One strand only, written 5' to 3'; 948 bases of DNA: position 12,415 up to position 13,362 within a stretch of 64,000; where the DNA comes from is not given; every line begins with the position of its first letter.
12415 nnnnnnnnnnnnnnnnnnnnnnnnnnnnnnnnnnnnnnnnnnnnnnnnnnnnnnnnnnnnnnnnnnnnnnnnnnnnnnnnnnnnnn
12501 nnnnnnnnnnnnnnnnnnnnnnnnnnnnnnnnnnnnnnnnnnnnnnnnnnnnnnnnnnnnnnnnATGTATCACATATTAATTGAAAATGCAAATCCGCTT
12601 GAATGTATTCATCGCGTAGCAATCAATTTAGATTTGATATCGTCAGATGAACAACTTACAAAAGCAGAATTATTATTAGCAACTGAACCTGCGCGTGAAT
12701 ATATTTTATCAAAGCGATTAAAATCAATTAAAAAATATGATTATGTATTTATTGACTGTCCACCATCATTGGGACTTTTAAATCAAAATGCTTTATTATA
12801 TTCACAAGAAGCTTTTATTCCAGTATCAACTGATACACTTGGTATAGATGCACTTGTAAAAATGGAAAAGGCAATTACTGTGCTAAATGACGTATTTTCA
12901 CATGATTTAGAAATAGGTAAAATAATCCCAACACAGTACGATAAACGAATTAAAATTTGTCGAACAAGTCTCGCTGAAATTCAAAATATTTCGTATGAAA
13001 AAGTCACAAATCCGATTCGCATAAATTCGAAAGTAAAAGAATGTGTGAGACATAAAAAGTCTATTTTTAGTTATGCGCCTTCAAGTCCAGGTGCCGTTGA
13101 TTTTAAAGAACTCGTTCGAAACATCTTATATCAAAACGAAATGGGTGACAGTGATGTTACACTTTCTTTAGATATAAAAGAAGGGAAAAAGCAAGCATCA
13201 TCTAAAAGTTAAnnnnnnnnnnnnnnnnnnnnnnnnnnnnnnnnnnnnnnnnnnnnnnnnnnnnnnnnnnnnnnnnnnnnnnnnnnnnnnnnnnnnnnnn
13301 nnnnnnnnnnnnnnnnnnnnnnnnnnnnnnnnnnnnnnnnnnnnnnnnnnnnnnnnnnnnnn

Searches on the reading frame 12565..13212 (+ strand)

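Call 43: search_protein_families(library=pfam, proteins=[window:12565-13212:+], max_evalue=0.001)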
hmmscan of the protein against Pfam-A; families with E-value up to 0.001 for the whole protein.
window:12565-13212:+ (215 aa): 1 family
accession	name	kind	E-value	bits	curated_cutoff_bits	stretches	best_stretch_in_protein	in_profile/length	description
PF13614.12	AAA_31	-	3.5e-22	79.6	27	1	1-117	59-177/177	AAA domain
